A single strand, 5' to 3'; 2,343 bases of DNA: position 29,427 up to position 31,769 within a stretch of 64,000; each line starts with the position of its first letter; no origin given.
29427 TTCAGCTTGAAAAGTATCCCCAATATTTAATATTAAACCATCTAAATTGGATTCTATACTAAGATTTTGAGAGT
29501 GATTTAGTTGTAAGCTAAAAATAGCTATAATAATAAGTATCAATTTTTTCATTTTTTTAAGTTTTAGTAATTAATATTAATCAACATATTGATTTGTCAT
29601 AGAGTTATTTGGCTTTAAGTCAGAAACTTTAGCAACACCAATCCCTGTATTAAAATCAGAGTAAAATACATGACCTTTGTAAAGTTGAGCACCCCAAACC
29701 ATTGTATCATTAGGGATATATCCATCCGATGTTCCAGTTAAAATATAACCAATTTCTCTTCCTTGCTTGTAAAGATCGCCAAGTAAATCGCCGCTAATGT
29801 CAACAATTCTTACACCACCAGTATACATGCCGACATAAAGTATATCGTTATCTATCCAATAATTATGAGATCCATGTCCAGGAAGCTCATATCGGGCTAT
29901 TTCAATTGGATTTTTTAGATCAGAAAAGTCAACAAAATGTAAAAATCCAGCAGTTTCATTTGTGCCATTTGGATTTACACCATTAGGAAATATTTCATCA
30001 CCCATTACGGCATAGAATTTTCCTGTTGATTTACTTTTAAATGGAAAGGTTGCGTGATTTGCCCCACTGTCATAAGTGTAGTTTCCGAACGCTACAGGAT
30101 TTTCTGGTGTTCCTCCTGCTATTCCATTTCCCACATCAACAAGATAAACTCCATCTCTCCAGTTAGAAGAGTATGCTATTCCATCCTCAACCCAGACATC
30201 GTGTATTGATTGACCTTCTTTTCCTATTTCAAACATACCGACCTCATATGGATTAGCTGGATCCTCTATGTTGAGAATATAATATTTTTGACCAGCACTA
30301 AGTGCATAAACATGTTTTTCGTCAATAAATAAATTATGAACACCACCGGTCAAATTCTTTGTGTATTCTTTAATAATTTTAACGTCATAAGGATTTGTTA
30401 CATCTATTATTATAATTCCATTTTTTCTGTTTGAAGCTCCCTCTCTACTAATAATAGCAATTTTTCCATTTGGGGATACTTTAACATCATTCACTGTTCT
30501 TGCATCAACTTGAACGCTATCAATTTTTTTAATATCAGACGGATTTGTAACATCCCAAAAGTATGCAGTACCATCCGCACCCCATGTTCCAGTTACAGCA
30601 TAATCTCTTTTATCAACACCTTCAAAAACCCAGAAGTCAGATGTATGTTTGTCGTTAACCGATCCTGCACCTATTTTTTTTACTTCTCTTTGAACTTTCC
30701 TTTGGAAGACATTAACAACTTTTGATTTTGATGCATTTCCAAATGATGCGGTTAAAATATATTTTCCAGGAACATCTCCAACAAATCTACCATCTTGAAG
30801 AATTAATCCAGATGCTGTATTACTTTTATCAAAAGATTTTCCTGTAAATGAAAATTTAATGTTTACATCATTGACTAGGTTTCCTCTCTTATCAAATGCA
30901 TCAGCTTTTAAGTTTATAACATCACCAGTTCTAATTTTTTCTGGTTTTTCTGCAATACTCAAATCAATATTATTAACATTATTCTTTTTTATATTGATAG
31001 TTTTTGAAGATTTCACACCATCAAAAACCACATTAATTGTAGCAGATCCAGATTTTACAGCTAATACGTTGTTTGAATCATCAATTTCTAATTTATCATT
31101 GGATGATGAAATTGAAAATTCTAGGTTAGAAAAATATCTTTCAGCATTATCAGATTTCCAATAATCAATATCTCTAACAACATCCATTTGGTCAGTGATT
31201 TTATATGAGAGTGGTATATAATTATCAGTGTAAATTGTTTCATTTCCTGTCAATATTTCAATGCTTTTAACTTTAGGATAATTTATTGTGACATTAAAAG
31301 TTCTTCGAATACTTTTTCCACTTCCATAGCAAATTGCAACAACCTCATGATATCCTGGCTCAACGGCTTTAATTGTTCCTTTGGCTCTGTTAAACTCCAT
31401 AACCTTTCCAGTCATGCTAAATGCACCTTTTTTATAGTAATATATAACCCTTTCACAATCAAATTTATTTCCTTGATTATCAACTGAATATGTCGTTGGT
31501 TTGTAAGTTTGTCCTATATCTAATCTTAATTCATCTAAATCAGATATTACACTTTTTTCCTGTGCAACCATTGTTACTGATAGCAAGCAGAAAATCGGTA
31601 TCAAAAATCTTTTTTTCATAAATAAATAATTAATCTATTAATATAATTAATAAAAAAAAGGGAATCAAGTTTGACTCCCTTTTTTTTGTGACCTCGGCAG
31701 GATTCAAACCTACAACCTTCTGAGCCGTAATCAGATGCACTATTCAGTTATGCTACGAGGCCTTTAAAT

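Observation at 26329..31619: Three-gene operon consisting only of exported beta-propeller proteins (two Big_2+LVIVD paralogs and a Met-rich YVTN propeller)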

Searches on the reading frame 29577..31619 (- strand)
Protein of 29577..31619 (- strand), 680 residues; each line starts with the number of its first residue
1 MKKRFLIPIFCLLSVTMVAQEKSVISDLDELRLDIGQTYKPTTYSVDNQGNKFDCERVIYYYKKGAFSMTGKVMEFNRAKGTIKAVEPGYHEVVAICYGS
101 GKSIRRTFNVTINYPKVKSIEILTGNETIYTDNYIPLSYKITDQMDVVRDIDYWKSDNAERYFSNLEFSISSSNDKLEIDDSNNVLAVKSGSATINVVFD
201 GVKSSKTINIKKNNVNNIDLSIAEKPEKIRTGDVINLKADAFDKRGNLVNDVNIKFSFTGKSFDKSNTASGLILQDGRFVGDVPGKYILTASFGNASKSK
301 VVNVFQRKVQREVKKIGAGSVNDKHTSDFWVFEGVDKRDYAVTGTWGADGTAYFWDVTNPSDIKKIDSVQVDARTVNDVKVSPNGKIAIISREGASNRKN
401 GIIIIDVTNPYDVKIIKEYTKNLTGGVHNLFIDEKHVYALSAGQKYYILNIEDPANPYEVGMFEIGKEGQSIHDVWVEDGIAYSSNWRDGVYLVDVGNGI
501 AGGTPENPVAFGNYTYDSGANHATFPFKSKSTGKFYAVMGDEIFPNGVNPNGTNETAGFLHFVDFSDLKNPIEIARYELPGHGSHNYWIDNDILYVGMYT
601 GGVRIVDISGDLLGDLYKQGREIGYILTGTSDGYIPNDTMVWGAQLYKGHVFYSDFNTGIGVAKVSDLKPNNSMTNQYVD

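Call 3: search_protein_families(library=pfam, proteins=[window:29577-31619:-], max_evalue=0.1)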
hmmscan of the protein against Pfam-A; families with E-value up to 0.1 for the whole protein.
window:29577-31619:- (680 aa): 3 families
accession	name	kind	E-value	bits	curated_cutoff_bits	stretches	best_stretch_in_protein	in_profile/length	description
PF02369.22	Big_1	-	0.0046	17.5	34.9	1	232-302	16-90/93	Bacterial Ig-like domain (group 1)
PF25174.1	Beta-prop_THOC3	-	0.013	15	305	1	297-409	21-119/272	THOC3 beta-propeller domain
PF21029.3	RMC1_N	-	0.099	13.1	27.3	0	352-394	18-60/119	Regulator of MON1-CCZ1 complex, N-terminal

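Call 4: search_protein_families(library=ncbifam, proteins=[window:29577-31619:-], max_evalue=0.1)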
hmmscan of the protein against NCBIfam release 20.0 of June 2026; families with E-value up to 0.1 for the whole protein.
window:29577-31619:- (680 aa): 1 family
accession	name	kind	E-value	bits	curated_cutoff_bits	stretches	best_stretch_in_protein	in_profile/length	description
TIGR04312.1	choice_anch_B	subfamily_domain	3.7e-15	56.1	100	3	317-464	22-173/364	choice-of-anchor B family protein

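Call 20: find_homologous_proteins(query=A1, max_evalue=0.00001)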
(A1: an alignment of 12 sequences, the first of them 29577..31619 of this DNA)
Query A1 (12 sequences) (680 aa, profile of the alignment): 4819 proteins with E <= 0.00001 among 8000 candidates; the best 120 are listed.
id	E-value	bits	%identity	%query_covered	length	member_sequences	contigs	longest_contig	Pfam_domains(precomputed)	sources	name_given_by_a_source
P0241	0.0e+0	1079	64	100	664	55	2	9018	-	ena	-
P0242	0.0e+0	1078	63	100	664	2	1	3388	-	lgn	-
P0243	0.0e+0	1078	63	100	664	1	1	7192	-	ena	-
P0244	0.0e+0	1078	63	100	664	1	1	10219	-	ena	-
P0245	0.0e+0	1078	47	99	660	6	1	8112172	PF02368.25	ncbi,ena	-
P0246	0.0e+0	1077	63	100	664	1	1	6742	-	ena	-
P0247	0.0e+0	1077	63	100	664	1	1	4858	-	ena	-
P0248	0.0e+0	1077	47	95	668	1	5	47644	PF02368.25,PF08309.18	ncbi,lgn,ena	-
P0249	0.0e+0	1076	63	100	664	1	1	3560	-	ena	-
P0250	0.0e+0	1070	65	100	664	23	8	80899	-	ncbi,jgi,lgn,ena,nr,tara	ncbi:MAG: hypothetical protein VX499_03075 [Bacteroidota bacterium]|nr:hypothetical protein [Bactero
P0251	0.0e+0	1068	53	99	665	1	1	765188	PF02369.23,PF02368.25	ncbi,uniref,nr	ncbi:Ig-like domain-containing protein [Fulvivirgaceae bacterium BMA10]|uniref:Ig-like domain-contai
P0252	0.0e+0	1066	47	99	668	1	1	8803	PF02368.25,PF08309.18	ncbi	ncbi:MAG: hypothetical protein AAF242_00895 [Bacteroidota bacterium]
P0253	0.0e+0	1064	53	99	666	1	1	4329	PF02369.23,PF02368.25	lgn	-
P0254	0.0e+0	1064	46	99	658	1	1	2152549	PF02368.25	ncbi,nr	ncbi:MAG: Ig-like domain-containing protein [Cytophagales bacterium]|nr:Ig-like domain-containing pr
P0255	0.0e+0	1062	50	99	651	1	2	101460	PF02368.25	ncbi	ncbi:MAG: Ig-like domain-containing protein [Roseivirga sp.]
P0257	0.0e+0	1059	46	99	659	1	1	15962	PF02368.25,PF08309.18,PF26918.1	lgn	-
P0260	0.0e+0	1058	47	99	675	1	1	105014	PF02368.25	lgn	-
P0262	0.0e+0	1058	49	99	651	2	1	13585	PF02368.25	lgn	-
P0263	0.0e+0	1056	44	99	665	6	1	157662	PF22359.3,PF02368.25,PF08309.18,PF26918.1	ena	-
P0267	0.0e+0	1056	50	99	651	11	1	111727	PF02369.23,PF02368.25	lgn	-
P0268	0.0e+0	1056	46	99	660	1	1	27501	PF02368.25,PF08309.18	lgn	-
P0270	0.0e+0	1055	52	99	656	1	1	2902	PF02368.25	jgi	-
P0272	0.0e+0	1055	49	99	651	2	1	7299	PF02369.23,PF02368.25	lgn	-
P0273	0.0e+0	1055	47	99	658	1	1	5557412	PF02368.25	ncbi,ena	-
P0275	0.0e+0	1053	49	99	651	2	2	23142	PF02369.23,PF02368.25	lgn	-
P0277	0.0e+0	1052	44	98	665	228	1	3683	PF02368.25,PF08309.18,PF26918.1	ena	-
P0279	0.0e+0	1051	50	99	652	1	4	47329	PF02368.25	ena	-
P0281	0.0e+0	1050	53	96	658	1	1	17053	PF02369.23,PF02368.25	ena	-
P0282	0.0e+0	1050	50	99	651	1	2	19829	PF02368.25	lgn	-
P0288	0.0e+0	1049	52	99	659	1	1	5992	PF02369.23,PF02368.25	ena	-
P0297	0.0e+0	1047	51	99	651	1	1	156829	PF02368.25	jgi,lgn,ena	-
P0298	0.0e+0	1047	53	98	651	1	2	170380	PF02368.25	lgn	-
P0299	0.0e+0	1047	52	96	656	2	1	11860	PF02369.23,PF02368.25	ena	-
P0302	0.0e+0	1046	51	98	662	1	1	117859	PF02368.25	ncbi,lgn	-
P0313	0.0e+0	1045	50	99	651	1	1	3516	PF02368.25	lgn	-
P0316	0.0e+0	1043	51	99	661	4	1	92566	PF02369.23,PF02368.25,PF18565.8,PF09134.17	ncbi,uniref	ncbi:hypothetical protein WJR50_23755 [Catalinimonas sp. 4WD22]|uniref:hypothetical protein n=1 Tax=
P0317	0.0e+0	1043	53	95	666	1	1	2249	PF02369.23,PF02368.25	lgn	-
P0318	0.0e+0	1042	53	99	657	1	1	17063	PF02368.25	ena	-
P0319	0.0e+0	1042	51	97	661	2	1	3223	PF02369.23,PF02368.25,PF09134.17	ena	-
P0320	0.0e+0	1042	50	99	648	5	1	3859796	PF02369.23,PF02368.25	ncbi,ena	-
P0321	0.0e+0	1041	53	99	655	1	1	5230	PF02369.23,PF02368.25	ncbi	-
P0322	0.0e+0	1041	51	99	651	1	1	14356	PF02368.25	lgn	-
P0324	0.0e+0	1040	52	99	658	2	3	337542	PF02368.25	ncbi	-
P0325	0.0e+0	1040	51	99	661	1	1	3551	PF02369.23,PF02368.25,PF09134.17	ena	-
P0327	0.0e+0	1039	53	95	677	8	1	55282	PF02369.23,PF02368.25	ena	-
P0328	0.0e+0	1038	52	98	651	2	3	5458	PF02369.23,PF02368.25,PF26918.1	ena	-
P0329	0.0e+0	1038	52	98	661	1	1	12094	PF02369.23,PF02368.25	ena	-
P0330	0.0e+0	1038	47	98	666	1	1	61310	PF02368.25,PF08309.18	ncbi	ncbi:MAG: Ig-like domain-containing protein [Saprospiraceae bacterium]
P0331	0.0e+0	1038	52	99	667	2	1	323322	PF02369.23,PF02368.25,PF09134.17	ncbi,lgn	-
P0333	0.0e+0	1037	54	95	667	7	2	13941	PF02369.23,PF02368.25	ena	-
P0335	0.0e+0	1036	46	98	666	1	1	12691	PF02369.23,PF02368.25,PF08309.18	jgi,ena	-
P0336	0.0e+0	1036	54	95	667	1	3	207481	PF02369.23,PF02368.25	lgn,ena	-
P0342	0.0e+0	1036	51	99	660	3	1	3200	PF02369.23,PF02368.25,PF09134.17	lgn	-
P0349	0.0e+0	1035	44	99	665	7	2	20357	PF22359.3,PF02368.25,PF08309.18,PF26918.1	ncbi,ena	-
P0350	0.0e+0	1035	50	99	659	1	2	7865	PF02369.23,PF02368.25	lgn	-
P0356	0.0e+0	1034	47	98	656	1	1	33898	PF02369.23,PF02368.25,PF08309.18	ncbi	-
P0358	0.0e+0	1034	44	99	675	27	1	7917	PF02368.25,PF08309.18,PF26918.1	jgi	jgi:hypothetical protein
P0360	0.0e+0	1034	51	98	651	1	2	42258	PF02368.25,PF08309.18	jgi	-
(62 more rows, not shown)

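Call 32: predict_structure(alignment_id=A2)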
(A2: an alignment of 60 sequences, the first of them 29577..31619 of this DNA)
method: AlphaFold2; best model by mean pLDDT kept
length: 680 residues; sequences in the alignment: 60
mean_pLDDT: 86.8   pTM: 0.77
mean pLDDT of the five models: 86.8, 86.4, 85.7, 85.2, 84.1
residues with pLDDT >= 90: 376; 70-90: 238; 50-70: 39; < 50: 27
segments of 3 or more residues with pLDDT < 50: 155-165, 670-680
pLDDT, mean of each block of 10 residues (from residue 1): 66 58 88 92 89 88 61 79 87 85 85 90 83 88 85 52 64 94 91 93 93 94 87 95 94 93 91 96 97 94 90 90 92 98 92 97 96 93 97 82 97 97 90 95 92 97 79 85 85 92 95 82 87 90 77 81 90 89 79 89 90 94 89 86 92 93 78 36
secondary structure, 60 per line:
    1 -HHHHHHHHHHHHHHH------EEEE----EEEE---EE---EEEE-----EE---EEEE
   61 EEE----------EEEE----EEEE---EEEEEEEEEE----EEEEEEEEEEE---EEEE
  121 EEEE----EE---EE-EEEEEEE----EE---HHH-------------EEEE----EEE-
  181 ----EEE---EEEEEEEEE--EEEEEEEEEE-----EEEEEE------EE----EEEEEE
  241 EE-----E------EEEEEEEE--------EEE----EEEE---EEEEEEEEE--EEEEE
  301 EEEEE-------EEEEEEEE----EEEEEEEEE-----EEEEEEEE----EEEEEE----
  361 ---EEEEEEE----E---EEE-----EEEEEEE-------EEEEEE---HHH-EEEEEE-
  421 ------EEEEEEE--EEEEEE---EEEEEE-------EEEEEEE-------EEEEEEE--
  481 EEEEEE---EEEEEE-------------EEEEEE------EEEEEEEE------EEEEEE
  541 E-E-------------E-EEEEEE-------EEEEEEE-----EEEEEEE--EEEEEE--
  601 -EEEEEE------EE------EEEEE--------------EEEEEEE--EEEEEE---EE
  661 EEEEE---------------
elements in order: H2-16 E23-26 E31-34 E43-46 E57-63 E74-77 E82-85 E89-98 E103-113 E117-124 E137-143 E169-172 E177-179 E185-187 E191-199 E202-211 E217-222 E235-242 E255-262 E271-273 E278-281 E285-293 E296-305 E313-320 E325-333 E339-346 E351-356 E364-370 E379-381 E387-393 E401-406 E414-419 E427-433 E436-441 E445-450 E458-464 E472-478 E481-486 E490-495 E509-514 E521-528 E535-541 E559-564 E572-578 E584-590 E593-598 E602-607 E622-626 E641-647 E650-655 E659-665

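Call 36: fold_search(model_id=the predicted structure, library=pdb)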
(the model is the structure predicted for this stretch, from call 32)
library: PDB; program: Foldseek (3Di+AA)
matches with E <= 10: 1896; with E <= 0.001: 966
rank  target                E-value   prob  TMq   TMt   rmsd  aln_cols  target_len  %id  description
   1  7z4b_DW               1.1e-11  1.00  0.21  0.16  34.2       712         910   11  Bacteriophage SU10 virion (C1) (released 2022-12-28)
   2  7r5k_10               1.4e-11  1.00  0.17  0.08  41.6       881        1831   10  Human nuclear pore complex (constricted) (released 2022-06-22)
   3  9g93_A                1.7e-11  1.00  0.15  0.16  25.2       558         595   12  CryoET structure of the in vitro grown Bacillus anthracis Sap S-layer (released 2024-12-18)
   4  5ftx                  3.4e-11  1.00  0.18  0.19  37.6       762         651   13  Structure of surface layer protein SbsC, domains 4-9 (released 2017-02-22)
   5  4aq1_C                9.5e-11  1.00  0.14  0.15  31.4       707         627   12  Structure of the SbsB S-layer protein of Geobacillus stearothermophilus PV72p2 in complex with nanobody KB6 (released 2012-06-13)
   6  9hcj_10               1.6e-10  1.00  0.14  0.07  47.0       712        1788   11  D. discoideum nuclear pore complex (released 2024-12-25)
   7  4uj6                  2.5e-10  1.00  0.14  0.14  25.4       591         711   12  Structure of surface layer protein SbsC, domains 1-6 (released 2016-04-27)
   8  6qx4_A                4.0e-10  1.00  0.14  0.16  31.4       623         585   11  Structure of the Bacillus anthracis Sap S-layer assembly domain (released 2019-07-31)
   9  7z4f_G                4.8e-10  1.00  0.21  0.16  52.0       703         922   11  Tail of phage SU10 genome release intermediate (released 2022-08-17)
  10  4aq1_A                6.7e-10  1.00  0.12  0.12  31.6       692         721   13  Structure of the SbsB S-layer protein of Geobacillus stearothermophilus PV72p2 in complex with nanobody KB6 (released 2012-06-13)
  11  8u17_E                7.0e-10  1.00  0.33  0.28  27.5       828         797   10  The ternary complex structure of DDB1-CRBN-SALL4(ZF1,2)-long bound to Pomalidomide (released 2023-12-27)
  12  9ba4_A                7.3e-10  1.00  0.15  0.12  47.9       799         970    9  Full-length cross-linked Contactin 2 (CNTN2) (released 2024-07-17)
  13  5v3o_A                7.7e-10  1.00  0.36  0.23  28.7       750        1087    8  Cereblon in complex with DDB1 and CC-220 (released 2017-05-03)
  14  6hhu_A                8.4e-10  1.00  0.13  0.15  29.4       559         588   12  Structure of the Bacillus anthracis Sap S-layer assembly domain (released 2019-07-24)
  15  9e5c_1c               1.1e-09  1.00  0.34  0.24  28.1       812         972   10  Cryo-EM structure of 96 nm repeat of microtubule doublet from T. brucei flagellum (released 2025-03-12)
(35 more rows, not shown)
